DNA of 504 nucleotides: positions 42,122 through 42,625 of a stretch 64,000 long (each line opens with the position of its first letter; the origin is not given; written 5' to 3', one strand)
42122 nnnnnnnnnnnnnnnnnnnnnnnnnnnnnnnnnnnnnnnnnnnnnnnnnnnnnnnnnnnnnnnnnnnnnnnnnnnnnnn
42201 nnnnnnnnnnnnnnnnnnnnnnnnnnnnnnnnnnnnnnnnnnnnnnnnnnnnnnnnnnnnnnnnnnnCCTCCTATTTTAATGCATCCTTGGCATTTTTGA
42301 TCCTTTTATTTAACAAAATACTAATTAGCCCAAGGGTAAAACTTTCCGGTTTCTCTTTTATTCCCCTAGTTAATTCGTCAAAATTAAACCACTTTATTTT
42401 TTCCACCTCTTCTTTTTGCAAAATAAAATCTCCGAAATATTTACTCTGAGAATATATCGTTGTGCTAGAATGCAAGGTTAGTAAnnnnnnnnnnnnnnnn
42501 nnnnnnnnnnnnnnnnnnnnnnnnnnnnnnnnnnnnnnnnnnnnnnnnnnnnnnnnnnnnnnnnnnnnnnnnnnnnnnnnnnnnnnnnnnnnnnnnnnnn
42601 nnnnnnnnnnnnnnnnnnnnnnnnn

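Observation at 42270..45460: AT-rich ~3.2-kb block ending at a truncated sensor kinase gene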

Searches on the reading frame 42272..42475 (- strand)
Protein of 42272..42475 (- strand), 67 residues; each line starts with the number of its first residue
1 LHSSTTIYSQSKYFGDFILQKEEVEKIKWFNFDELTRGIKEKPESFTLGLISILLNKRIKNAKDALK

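Call 4: search_protein_families(library=pfam, proteins=[window:42272-42475:-], max_evalue=0.01)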
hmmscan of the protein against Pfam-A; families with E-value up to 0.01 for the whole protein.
window:42272-42475:- (67 aa): 0 families

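Call 11: search_protein_families(library=ncbifam, proteins=[window:42272-42475:-], max_evalue=0.01)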
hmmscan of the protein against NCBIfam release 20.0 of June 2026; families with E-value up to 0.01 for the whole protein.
window:42272-42475:- (67 aa): 1 family
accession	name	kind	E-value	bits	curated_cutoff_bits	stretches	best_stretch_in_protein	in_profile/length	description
NF041653.1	Nud_hyd_Meth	equivalog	0.0067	16.2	300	1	20-51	123-154/170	Nudix hydrolase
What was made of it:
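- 42272..42475 (-): 3' fragment of a Nudix hydrolase gene (67-aa ORF, 30% G+C). The first ~110 codons and the Nudix box are missing. It ends 4 nt before the ychF ATG. NCBIfam Nudix E=0.0067 at positions 123-154 of 170 (call 11).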

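Call 47: search_solved_structures(query=window:42275-42475:-, max_evalue=10, show_alignments=2)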
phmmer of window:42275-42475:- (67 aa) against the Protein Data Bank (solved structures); distinct sequences matched with E-value up to 10: 3.
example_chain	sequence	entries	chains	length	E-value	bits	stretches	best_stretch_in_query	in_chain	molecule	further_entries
2zue_A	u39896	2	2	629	0.59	13.6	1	13-61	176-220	Arginyl-tRNA synthetase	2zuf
2fkb_A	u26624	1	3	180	1.2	12.6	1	14-60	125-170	Putative Nudix hydrolase yfcD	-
3d6n_B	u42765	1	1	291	2.2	11.8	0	7-31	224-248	Aspartate carbamoyltransferase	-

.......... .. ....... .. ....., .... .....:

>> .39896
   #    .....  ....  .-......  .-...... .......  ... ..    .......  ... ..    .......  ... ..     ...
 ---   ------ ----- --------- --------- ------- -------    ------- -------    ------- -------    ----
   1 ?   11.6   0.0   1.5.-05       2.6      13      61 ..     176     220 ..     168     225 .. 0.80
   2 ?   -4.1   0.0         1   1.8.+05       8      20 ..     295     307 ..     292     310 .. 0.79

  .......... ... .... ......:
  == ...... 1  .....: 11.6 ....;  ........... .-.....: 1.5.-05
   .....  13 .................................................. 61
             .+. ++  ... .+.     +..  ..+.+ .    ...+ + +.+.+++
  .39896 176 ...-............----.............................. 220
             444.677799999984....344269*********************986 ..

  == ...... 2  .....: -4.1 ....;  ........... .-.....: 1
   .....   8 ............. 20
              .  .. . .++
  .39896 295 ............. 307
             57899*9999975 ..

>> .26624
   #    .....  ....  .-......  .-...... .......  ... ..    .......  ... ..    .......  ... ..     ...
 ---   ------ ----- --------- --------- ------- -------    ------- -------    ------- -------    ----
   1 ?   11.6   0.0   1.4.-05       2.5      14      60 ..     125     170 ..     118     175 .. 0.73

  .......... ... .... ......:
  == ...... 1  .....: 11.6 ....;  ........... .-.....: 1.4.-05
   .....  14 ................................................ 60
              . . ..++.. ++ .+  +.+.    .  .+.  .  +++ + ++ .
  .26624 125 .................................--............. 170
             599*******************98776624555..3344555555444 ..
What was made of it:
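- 42272..42475 (-): YfcD E=1.2 (call 47).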

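Call 62: search_protein_families(library=padloc, proteins=[window:42272-42475:-], max_evalue=0.001)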
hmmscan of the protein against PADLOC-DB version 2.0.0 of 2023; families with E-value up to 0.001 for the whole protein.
window:42272-42475:- (67 aa): 0 families

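Call 64: search_protein_representatives(protein=window:42275-42475:-)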
Query: 67 residues. Proteins with E-value up to 0.001 (for the whole library): 21; up to 1e-10: 4; up to 1e-30: 1. The best 21 are listed.
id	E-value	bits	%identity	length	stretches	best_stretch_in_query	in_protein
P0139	2.3e-41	153.3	29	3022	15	26-56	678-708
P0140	5.3e-23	95.5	98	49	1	19-67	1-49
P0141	7.0e-15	70.0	33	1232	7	26-58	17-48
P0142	6.9e-14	66.9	36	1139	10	35-57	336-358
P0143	1.8e-07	46.8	29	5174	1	6-40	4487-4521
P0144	4.1e-07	45.6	40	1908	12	27-51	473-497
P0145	2.1e-06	43.4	41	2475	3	28-55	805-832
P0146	4.7e-06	42.3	37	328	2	10-53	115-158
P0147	5.0e-06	42.2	38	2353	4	28-55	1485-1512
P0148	1.3e-05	40.9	45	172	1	10-56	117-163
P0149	2.2e-05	40.2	32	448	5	26-52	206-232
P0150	2.5e-05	40.0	52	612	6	26-44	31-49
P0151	5.0e-05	39.0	35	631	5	35-57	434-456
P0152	2.8e-04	36.7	47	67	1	11-55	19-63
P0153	3.0e-04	36.6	31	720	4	27-57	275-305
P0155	5.2e-04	35.9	46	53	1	12-52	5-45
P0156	5.4e-04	35.8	38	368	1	8-54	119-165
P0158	6.0e-04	35.6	40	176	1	15-64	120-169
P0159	7.2e-04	35.4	51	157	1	12-50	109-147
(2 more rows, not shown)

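Call 65: search_protein_families(library=pfam, proteins=[P0148, P0158, P0159, P0146, P0156, P0152, P0155], max_evalue=0.001)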
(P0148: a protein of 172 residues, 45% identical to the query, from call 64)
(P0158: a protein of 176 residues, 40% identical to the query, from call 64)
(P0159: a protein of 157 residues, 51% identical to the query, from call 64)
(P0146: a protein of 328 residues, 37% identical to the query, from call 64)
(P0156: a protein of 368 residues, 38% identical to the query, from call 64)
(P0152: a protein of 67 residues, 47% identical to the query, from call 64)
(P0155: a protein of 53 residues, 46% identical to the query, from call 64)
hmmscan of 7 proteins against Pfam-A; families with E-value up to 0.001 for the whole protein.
P0148 (172 aa): 1 family
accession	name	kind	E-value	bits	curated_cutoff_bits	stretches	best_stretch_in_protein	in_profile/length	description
PF00293.34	NUDIX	-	2.2e-21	76.7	21.1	1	29-149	3-119/134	NUDIX domain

P0158 (176 aa): 1 family
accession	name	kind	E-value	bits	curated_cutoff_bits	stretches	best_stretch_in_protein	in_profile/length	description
PF00293.34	NUDIX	-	3.7e-21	76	21.1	1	30-148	6-125/134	NUDIX domain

P0159 (157 aa): 1 family
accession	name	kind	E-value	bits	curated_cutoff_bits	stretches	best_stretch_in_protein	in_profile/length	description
PF00293.34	NUDIX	-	1.4e-10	41.7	21.1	1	54-136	33-119/134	NUDIX domain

P0146 (328 aa): 2 families
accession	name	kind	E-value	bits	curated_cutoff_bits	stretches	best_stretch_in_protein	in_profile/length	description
PF00293.34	NUDIX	-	2.9e-41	141.1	21.1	2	191-309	2-129/134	NUDIX domain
PF14815.12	NUDIX_4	-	1.6e-09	37.9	35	1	196-300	2-99/113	NUDIX domain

P0156 (368 aa): 1 family
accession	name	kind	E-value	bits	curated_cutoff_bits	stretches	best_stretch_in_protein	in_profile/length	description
PF00293.34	NUDIX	-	3.2e-14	53.5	21.1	1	33-148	6-122/134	NUDIX domain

P0152 (67 aa): 0 families

P0155 (53 aa): 0 families
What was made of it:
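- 42272..42475 (-): The non-repetitive hits of the exhaustive HMMER search are NUDIX-domain proteins aligned at residues ~110-165 (calls 64, 65).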
